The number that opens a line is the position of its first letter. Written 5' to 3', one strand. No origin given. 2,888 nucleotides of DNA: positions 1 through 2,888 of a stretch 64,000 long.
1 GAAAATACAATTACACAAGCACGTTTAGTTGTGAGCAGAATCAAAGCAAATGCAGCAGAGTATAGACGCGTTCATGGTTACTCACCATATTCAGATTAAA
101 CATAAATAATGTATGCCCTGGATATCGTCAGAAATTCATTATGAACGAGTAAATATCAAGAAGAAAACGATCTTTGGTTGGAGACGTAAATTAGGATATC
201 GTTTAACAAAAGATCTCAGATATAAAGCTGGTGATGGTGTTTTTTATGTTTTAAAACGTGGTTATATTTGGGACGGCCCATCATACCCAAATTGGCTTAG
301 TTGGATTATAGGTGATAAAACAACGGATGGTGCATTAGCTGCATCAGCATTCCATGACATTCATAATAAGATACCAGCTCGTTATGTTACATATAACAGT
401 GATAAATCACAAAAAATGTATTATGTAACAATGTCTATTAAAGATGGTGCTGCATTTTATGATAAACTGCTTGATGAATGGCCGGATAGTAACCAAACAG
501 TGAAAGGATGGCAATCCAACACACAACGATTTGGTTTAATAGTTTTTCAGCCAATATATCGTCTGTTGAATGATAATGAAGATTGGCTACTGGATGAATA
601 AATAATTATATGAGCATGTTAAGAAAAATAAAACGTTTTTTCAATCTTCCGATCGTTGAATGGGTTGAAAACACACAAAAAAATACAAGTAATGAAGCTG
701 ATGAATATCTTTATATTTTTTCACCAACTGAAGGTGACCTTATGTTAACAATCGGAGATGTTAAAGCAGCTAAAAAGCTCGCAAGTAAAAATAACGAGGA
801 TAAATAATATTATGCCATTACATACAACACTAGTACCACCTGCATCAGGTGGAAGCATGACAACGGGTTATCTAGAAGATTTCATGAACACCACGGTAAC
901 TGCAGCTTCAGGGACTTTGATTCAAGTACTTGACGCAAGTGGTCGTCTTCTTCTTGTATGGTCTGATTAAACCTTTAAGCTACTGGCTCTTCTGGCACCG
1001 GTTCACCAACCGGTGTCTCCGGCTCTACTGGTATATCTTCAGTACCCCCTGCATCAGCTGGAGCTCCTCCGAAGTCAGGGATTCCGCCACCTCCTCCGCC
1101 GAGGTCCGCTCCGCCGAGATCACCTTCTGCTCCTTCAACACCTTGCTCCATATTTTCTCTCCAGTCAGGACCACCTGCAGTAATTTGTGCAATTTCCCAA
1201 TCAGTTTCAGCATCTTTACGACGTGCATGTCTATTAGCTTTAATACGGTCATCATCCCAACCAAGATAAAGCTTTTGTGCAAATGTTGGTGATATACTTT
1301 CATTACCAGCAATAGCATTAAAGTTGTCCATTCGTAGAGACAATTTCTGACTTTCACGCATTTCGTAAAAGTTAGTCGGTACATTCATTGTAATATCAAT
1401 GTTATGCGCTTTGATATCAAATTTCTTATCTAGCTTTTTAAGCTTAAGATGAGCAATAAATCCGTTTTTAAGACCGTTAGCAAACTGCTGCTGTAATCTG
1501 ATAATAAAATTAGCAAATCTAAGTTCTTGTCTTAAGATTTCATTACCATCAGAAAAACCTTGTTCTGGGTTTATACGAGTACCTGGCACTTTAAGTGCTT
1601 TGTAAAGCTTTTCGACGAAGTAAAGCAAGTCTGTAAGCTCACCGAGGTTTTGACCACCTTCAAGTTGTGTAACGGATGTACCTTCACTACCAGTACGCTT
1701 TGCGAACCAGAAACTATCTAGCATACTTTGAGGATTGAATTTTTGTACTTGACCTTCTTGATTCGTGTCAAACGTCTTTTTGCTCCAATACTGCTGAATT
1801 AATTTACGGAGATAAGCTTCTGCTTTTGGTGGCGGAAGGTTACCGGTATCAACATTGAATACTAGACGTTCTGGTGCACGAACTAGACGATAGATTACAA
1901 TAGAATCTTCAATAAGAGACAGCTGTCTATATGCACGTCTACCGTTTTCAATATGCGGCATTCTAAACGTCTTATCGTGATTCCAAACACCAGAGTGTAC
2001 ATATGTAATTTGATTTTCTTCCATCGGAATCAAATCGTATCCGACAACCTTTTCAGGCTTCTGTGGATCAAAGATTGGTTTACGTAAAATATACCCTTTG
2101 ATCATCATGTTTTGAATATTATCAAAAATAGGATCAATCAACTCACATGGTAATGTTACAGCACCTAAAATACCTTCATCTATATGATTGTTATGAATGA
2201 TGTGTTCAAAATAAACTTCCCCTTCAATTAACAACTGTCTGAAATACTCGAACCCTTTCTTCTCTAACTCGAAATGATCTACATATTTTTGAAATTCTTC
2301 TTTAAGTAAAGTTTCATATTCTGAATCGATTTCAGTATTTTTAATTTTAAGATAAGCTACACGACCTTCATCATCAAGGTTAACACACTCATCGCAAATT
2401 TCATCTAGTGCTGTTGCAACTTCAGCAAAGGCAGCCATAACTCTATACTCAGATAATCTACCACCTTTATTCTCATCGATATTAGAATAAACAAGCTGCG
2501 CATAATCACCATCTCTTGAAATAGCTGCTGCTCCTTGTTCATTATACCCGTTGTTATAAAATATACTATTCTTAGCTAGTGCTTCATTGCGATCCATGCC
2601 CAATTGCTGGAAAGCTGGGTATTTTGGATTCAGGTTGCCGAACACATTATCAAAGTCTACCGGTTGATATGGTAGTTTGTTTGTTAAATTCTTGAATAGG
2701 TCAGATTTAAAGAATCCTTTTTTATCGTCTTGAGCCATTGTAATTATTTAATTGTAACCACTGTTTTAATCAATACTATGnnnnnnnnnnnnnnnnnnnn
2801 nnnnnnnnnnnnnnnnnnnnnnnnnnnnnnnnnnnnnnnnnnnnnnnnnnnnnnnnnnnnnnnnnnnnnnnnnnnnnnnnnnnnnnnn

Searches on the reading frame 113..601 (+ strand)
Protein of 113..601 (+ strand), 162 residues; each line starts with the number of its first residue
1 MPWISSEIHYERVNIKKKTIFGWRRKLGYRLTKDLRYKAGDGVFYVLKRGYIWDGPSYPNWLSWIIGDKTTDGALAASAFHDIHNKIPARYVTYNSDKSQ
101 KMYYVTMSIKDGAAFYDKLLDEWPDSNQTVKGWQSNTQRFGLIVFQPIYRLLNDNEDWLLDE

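Call 21: search_protein_families(library=phrogs, proteins=[window:113-601:+], max_evalue=0.00001)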
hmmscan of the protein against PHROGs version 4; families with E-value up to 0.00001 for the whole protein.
window:113-601:+ (162 aa): 1 family
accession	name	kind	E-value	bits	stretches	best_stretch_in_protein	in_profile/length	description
phrog_1158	-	tail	4.7e-07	30.6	1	28-83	23-79/205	tail assembly chaperone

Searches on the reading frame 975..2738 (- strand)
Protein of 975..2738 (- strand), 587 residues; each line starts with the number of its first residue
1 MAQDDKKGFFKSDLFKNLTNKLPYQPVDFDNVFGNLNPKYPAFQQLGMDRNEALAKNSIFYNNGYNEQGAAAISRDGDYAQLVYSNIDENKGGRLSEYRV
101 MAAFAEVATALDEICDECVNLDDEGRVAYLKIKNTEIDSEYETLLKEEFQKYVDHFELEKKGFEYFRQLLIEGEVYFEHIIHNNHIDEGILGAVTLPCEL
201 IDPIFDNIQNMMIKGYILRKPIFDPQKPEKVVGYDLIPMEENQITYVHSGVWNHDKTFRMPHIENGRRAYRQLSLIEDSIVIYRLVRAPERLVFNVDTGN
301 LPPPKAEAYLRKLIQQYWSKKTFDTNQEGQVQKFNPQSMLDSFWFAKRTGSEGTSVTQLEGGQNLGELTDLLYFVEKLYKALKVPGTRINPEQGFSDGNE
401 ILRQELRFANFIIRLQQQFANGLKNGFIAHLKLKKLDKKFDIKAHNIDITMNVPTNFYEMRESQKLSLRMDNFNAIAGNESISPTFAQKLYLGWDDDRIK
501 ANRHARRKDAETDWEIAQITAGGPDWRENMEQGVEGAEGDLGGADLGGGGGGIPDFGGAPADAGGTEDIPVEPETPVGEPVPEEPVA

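Call 20: search_protein_families(library=phrogs, proteins=[window:975-2738:-], max_evalue=0.00001)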
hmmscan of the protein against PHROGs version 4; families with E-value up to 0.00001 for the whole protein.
window:975-2738:- (587 aa): 1 family
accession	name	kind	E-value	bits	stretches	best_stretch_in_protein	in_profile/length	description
phrog_213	-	head and packaging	3.8e-99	333.7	1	66-513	30-501/528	portal protein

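Call 22: search_dna_similar(query=window:975-2738:-, collection=phages, mode=protein, max_rows=15)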
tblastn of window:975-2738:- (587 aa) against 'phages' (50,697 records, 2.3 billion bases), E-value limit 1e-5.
Records with a match: 2581; places in all: 2583; records where one place covers at least 80% of the query: 0.
Best place of each record, by identity: <60% 2581.
By first word of the organism name: Escherichia 667; Synechococcus 382; Klebsiella 330; Salmonella 202; Vibrio 134; Shigella 89; Aeromonas 80; Acinetobacter 71; Cyanophage 62; Enterobacter 58; and 61 more.
By host as written in the record: - 462; Escherichia coli 278; Klebsiella pneumoniae 114; Synechococcus 107; Synechococcus sp. 41; Escherichia coli O157:H7 38; Salmonella enterica 29; Synechococcus sp. WH7803 28; and 571 more.
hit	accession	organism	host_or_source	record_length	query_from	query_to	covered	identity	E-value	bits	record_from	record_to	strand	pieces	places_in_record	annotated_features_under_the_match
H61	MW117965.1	Synechococcus phage S-H38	Synechococcus sp. MW02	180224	66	523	78%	31.4%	8e-53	201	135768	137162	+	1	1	portal vertex protein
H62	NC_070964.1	Synechococcus phage S-H38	Synechococcus sp. MW02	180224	66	523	78%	31.4%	8e-53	201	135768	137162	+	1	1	portal protein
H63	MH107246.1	Synechococcus phage S-B64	Synechococcus sp. WH8102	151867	32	420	66%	33.0%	2e-54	205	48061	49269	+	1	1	hypothetical protein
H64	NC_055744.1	Synechococcus phage S-B64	Synechococcus sp. WH8102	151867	32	420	66%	33.0%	2e-54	205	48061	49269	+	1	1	portal protein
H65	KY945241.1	Synechococcus phage S-H35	Synechococcus sp. WH8102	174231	32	420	66%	33.0%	2e-54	205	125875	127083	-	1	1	hypothetical protein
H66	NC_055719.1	Synechococcus phage S-H35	Synechococcus sp. WH8102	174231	32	420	66%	33.0%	2e-54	205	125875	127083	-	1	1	portal protein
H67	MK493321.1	Cyanophage S-RIM4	Synechococcus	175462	32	420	66%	33.0%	2e-54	205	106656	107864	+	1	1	portal vertex protein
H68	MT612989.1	Vibrio phage vB_ValM_R11Z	Vibrio alginolyticus NBRC 15630 = ATCC ...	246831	67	501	74%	29.3%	1e-48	188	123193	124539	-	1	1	structural protein of head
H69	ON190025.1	Vibrio phage PVA23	Vibrio sp.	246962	67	501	74%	29.3%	1e-48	188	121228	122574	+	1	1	structural protein of head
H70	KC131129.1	Vibrio phage VH7D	Vibrio harveyi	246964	67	501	74%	29.3%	1e-48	188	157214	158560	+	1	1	structural protein of head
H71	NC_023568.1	Vibrio phage VH7D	Vibrio harveyi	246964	67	501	74%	29.3%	1e-48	188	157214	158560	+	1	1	structural protein of head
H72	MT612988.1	Vibrio phage vB_ValM_R10Z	Vibrio alginolyticus NBRC 15630 = ATCC ...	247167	67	501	74%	29.3%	1e-48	188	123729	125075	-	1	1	structural protein of head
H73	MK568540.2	Vibrio phage Va3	Vibrio alginolyticus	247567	67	501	74%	29.3%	1e-48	188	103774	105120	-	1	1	structural protein of head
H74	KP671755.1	Vibrio phage ValKK3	Vibrio alginolyticus ATCC 17749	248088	67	501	74%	29.3%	1e-48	188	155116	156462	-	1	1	capsid assembly protein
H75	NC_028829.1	Vibrio phage ValKK3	Vibrio alginolyticus ATCC 17749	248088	67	501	74%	29.3%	1e-48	188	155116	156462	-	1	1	capsid assembly protein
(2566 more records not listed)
